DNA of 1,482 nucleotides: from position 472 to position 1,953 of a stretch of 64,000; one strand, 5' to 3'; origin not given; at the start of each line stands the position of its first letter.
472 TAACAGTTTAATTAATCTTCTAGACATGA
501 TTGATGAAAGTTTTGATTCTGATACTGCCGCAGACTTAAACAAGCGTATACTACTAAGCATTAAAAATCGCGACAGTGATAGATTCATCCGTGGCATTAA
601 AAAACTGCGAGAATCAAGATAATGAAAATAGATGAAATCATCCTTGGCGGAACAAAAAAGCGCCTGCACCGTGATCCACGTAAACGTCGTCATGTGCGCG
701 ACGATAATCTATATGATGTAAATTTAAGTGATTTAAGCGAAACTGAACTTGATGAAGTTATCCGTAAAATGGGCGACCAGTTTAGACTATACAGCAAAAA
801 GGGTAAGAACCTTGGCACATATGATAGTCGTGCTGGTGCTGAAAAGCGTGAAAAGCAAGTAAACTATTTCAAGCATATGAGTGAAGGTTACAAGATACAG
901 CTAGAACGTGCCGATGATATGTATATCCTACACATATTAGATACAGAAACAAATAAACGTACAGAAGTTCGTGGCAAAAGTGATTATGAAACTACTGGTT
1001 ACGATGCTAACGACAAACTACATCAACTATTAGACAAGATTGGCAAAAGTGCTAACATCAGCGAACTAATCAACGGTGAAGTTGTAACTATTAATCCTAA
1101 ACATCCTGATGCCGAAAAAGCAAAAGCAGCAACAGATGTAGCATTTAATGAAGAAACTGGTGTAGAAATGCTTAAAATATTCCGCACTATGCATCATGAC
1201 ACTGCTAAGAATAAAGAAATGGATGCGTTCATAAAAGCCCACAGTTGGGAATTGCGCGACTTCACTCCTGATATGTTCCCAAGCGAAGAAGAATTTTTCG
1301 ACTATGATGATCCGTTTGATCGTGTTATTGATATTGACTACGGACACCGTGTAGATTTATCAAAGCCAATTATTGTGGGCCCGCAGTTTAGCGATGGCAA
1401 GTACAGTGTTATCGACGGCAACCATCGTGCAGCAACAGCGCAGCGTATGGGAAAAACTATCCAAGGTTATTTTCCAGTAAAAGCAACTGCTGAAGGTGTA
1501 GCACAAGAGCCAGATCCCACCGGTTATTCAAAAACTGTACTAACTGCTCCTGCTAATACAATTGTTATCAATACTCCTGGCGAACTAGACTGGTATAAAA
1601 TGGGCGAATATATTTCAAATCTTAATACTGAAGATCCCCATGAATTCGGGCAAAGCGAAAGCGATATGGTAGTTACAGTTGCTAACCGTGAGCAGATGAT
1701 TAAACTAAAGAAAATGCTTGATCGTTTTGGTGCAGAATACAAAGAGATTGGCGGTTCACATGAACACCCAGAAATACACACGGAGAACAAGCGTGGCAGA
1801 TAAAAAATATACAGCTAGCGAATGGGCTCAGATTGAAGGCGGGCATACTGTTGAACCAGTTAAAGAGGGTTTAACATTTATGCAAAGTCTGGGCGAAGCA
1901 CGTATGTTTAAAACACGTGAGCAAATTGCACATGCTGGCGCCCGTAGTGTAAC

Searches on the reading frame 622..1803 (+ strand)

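Call 12: search_protein_families(library=pfam, proteins=[window:622-1803:+])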
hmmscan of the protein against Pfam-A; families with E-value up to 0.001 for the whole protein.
window:622-1803:+ (393 aa): 0 families

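Call 26: search_protein_families(library=phrogs, proteins=[window:622-1803:+])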
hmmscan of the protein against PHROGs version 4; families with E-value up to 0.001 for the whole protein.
window:622-1803:+ (393 aa): 2 families
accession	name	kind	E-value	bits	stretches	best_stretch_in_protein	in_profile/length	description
phrog_723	-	DNA, RNA and nucleotide metabolism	0.00075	20.4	0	245-277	44-77/223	ParB-like partition protein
phrog_3684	-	unknown function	0.00097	20.1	0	36-88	136-189/262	-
